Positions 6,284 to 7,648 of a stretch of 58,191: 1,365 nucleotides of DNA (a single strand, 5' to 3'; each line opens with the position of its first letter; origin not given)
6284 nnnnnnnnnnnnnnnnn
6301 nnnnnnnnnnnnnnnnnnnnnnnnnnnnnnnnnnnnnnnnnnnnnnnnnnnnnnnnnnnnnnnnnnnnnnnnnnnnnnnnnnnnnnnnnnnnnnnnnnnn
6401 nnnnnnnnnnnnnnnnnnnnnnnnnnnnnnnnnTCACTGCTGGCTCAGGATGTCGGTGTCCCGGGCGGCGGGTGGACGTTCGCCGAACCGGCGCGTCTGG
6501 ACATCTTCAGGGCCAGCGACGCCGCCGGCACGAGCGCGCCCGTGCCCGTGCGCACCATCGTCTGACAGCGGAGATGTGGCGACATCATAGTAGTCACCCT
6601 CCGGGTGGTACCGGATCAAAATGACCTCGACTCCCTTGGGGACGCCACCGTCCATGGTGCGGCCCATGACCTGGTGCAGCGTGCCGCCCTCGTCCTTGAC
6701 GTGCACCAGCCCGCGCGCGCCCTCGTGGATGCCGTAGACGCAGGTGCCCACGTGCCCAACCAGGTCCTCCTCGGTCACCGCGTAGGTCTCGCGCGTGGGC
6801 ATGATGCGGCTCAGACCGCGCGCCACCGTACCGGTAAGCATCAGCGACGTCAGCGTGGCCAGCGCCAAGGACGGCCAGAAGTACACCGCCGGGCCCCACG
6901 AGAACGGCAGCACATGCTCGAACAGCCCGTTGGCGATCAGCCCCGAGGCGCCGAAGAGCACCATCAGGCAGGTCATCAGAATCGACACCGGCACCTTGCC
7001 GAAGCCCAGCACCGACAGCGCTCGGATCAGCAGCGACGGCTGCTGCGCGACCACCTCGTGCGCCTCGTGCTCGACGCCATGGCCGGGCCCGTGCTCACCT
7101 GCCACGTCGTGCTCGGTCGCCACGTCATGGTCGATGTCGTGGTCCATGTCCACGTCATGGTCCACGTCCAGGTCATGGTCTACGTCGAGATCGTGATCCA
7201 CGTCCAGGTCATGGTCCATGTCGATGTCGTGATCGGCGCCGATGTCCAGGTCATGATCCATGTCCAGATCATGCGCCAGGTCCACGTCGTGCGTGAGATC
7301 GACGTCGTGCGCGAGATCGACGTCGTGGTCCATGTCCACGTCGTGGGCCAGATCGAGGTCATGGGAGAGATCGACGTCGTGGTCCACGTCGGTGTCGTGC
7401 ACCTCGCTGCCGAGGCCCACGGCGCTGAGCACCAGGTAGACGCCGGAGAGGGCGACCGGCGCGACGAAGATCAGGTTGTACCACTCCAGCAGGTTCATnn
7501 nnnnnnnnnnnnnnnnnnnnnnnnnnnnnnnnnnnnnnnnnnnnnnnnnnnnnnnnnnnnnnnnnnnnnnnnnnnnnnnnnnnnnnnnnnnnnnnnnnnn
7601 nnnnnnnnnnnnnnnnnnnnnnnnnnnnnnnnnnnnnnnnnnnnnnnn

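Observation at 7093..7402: About 25 tandem His-Asp (HDVD/HDLD) repeats in the NfeD-like protein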

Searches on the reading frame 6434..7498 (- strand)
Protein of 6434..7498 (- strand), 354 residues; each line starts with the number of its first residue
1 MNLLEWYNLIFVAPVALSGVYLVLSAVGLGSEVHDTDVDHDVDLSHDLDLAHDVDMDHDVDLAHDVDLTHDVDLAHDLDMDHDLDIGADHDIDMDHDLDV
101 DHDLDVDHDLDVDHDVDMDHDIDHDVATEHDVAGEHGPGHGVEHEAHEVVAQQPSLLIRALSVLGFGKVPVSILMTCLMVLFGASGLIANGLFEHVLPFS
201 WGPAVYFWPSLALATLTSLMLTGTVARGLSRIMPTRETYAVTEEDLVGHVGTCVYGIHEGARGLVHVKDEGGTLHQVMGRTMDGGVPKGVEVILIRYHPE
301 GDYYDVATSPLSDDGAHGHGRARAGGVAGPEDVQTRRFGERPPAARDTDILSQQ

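Call 4: search_protein_families(library=pfam, proteins=[window:6434-7498:-], max_evalue=0.01)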
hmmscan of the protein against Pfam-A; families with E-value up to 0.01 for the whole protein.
window:6434-7498:- (354 aa): 2 families
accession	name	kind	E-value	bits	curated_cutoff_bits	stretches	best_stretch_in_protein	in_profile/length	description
PF21001.2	YqiJ_N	-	0.00083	20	23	0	115-222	42-115/116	Inner membrane protein YqiJ, N-terminal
PF20854.2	LED_rpt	-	0.0029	17.9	59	1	34-122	41-127/176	LED repeat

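Call 5: search_protein_families(library=ncbifam, proteins=[window:6434-7498:-], max_evalue=0.01)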
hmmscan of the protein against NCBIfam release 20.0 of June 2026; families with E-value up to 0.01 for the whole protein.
window:6434-7498:- (354 aa): 5 families
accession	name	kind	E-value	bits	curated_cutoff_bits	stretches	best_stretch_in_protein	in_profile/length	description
NF012181.0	MSCRAMM_SdrD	exception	3.6e-07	28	2500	1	35-134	1223-1321/1379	MSCRAMM family adhesin SdrD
NF000535.3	MSCRAMM_SdrC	exception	4.6e-07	28.2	1700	1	36-129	806-899/963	MSCRAMM family adhesin SdrC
NF033609.2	MSCRAMM_ClfA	exception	5.1e-07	27.8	1150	1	35-128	615-708/934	MSCRAMM family adhesin clumping factor ClfA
NF033845.1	MSCRAMM_ClfB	exception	9.5e-06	23.8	999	1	35-126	703-794/871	MSCRAMM family adhesin clumping factor ClfB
NF052588.1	RnaseEMycob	equivalog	0.0037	15.1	1400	1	47-133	819-913/945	ribonuclease E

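Call 42: list_cluster_members(proteins=[window:6437-7498:-, P0007, P0009])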
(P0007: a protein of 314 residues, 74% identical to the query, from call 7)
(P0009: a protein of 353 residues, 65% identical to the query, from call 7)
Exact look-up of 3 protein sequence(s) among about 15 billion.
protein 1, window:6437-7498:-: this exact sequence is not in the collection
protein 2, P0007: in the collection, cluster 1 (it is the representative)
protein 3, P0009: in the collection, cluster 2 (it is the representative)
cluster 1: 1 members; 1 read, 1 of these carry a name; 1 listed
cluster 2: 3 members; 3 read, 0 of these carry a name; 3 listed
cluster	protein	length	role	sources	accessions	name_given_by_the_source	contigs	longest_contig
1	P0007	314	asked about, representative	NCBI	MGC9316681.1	MAG: hypothetical protein ACP5KN_01440 [Armatimonadota bacterium]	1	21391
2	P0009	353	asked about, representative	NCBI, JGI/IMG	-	-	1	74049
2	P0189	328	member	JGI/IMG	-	-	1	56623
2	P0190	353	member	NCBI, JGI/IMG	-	-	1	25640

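Call 47: predict_structure(alignment_id=A2)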
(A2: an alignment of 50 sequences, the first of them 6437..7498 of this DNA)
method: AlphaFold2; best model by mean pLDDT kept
length: 354 residues; sequences in the alignment: 50
mean_pLDDT: 68.9   pTM: 0.52
mean pLDDT of the five models: 68.9, 68.9, 68.0, 67.7, 67.4
residues with pLDDT >= 90: 134; 70-90: 45; 50-70: 30; < 50: 145
segments of 3 or more residues with pLDDT < 50: 34-68, 72-152, 324-329, 332-337, 339-341, 343-349, 351-354
pLDDT, mean of each block of 10 residues (from residue 1): 91 96 86 46 43 42 44 44 44 46 45 40 38 40 42 67 73 92 97 90 92 97 90 63 94 97 96 94 96 97 96 67 47 47 45 40
secondary structure, 60 per line:
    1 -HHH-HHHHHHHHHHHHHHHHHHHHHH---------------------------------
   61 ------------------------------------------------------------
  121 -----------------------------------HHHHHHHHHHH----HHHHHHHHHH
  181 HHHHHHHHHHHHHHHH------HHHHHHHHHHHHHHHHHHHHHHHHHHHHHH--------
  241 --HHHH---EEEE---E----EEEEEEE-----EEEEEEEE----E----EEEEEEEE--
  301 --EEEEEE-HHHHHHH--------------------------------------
elements in order: H6-27 H156-166 H171-196 H203-232 H243-246 E250-253 E262-268 E274-281 E291-298 E303-308 H310-316

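Call 50: fold_search(model_id=the predicted structure, library=pdb)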
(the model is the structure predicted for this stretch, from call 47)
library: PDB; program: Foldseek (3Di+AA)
matches with E <= 10: 832; with E <= 0.001: 3
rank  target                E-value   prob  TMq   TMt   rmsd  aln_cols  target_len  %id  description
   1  2k14_MODEL_1_A        1.5e-04  1.00  0.18  0.65   4.1        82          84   18  Solution structure of the soluble domain of the NfeD protein YuaF from Bacillus subtilis (released 2008-08-26)
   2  3wwv                  5.9e-04  1.00  0.16  0.80   2.1        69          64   23  C-terminal domain of stomatin operon partner protein 1510-C from Pyrococcus horikoshii (released 2014-10-01)
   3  3cp0                  8.0e-04  1.00  0.15  0.71   3.0        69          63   20  Crystal structure of the soluble domain of membrane protein implicated in regulation of membrane protease activity from  (released 2008-04-15)
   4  2k5h_MODEL_1_A        5.5e-03  1.00  0.17  0.53   3.6        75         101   19  Solution NMR structure of protein encoded by MTH693 from Methanobacterium thermoautotrophicum: Northeast Struc (released 2008-08-19)
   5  4nng                  9.4e-03  0.91  0.14  0.26   7.3        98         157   14  Structural basis for targeting the ribosomal protein S1 of Mycobacterium tuberculosis by pyrazinamide (released 2014-12-24)
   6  7qxw_B                1.1e-02  0.60  0.11  0.11  19.4       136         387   18  Proteasome-ZFAND5 Complex Z+D state (released 2023-02-08)
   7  8usb_B                1.4e-02  0.66  0.12  0.11  17.1       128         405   18  Non-substrate-engaged human 26S proteasome with Nub1/FAT10 bound to Rpn1 (released 2024-11-06)
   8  6vu3_R                1.5e-02  0.92  0.15  0.36   6.5       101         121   16  Cryo-EM structure of Escherichia coli transcription-translation complex A (TTC-A) containing mRNA with a 12 nt long sp (released 2020-09-02)
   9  9e8o_B                1.7e-02  0.57  0.11  0.10  13.4       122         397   16  Nub1/Fat10-processing human 26S proteasome bound to Txnl1 with Rpt2 at top of spiral staircase and partially unfolded  (released 2024-12-04)
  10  4nni_A                2.2e-02  0.84  0.14  0.26   7.2        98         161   14  Structural basis for targeting the ribosomal protein S1 of Mycobacterium tuberculosis by pyrazinamide (released 2014-12-24)
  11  7w37_C                2.3e-02  0.72  0.12  0.12  12.5       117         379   14  Structure of USP14-bound human 26S proteasome in state EA1_UBL (released 2022-05-04)
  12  9pdl_B                2.4e-02  0.51  0.12  0.11  14.8       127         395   18  Nub1/Fat10-processing human 26S proteasome with Rpt5 at top of spiral staircase (AAA+ locally refined) (released 2025-11-19)
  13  9nkg_B                2.6e-02  0.57  0.12  0.11  17.2       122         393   16  Structure of substrate engaged MIDN-bound human 26S proteasome, EB-MIDN (Composite map) (released 2025-05-07)
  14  7dcy                  2.8e-02  0.54  0.13  0.08  11.7       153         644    6  Apo form of Mycoplasma genitalium RNase R (released 2021-03-17)
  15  8wi7_m                2.9e-02  0.75  0.14  0.31   6.7        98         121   16  Cryo- EM structure of Mycobacterium smegmatis 70S ribosome, bS1 and RafH. (released 2024-02-28)
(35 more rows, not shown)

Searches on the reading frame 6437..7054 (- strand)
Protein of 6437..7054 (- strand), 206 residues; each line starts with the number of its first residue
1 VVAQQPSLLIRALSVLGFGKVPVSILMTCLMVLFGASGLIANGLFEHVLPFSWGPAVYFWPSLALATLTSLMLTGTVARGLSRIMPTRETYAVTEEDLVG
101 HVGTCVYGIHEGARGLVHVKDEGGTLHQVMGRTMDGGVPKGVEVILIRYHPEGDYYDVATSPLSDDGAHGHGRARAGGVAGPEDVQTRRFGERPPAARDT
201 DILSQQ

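Call 7: find_homologous_proteins(query=window:6437-7054:-)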
Query seq(206 aa) (206 aa): 38 proteins with E <= 0.001 among 383 candidates.
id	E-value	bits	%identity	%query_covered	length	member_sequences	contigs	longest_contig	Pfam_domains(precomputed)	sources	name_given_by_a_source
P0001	6.1e-110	384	84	100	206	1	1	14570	PF21001.3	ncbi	-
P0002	2.8e-79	284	68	93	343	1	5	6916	-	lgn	-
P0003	1.4e-76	275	65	95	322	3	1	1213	-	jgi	-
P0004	1.5e-76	275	65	95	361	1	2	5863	-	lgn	-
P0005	2.0e-74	268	64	95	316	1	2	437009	-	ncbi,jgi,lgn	ncbi:MAG: hypothetical protein ACOX9R_00525 [Armatimonadota bacterium]|jgi:membrane protein implicat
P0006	2.1e-73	264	64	96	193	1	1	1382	-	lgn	-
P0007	4.2e-73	263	74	79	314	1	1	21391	-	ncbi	ncbi:MAG: hypothetical protein ACP5KN_01440 [Armatimonadota bacterium]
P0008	1.0e-72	262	62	95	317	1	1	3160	PF21001.3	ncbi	ncbi:MAG: hypothetical protein ACOCZ7_03980 [Armatimonadota bacterium]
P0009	1.5e-72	262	65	92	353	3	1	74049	-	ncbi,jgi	-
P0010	5.1e-71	257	72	78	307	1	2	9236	PF21001.3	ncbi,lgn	ncbi:MAG: hypothetical protein ACOCX2_06450 [Armatimonadota bacterium]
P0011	1.2e-69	252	60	95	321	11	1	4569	PF21001.3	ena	-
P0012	7.1e-69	250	60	95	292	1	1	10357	PF21001.3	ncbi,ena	-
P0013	7.4e-69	250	60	95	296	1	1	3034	PF21001.3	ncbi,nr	ncbi:MAG TPA: hypothetical protein DEP45_11175, partial [Armatimonadetes bacterium]|nr:hypothetical 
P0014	8.5e-69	249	60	95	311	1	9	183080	PF21001.3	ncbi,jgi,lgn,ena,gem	-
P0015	4.3e-67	244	67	78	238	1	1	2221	PF21001.3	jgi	-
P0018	3.0e-66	241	68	78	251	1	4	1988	PF21001.3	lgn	-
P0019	3.9e-63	231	66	79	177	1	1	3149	PF21001.3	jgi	-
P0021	5.2e-61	224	63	79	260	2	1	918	PF21001.3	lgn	-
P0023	2.2e-60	222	64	78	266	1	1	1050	PF21001.3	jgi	jgi:membrane protein implicated in regulation of membrane protease activity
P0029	3.7e-58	215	63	78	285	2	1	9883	PF21001.3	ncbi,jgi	-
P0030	6.9e-56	207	60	77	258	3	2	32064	PF21001.3,PF02887.22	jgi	jgi:membrane protein implicated in regulation of membrane protease activity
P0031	1.9e-55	206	61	79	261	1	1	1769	PF21001.3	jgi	jgi:membrane protein implicated in regulation of membrane protease activity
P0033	9.3e-54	200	61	76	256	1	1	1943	PF21001.3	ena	-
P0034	8.5e-53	197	59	76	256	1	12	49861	PF21001.3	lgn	-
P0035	1.0e-52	197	59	78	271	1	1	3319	PF21001.3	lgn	-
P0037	4.0e-37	146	85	41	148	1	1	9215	PF21001.3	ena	-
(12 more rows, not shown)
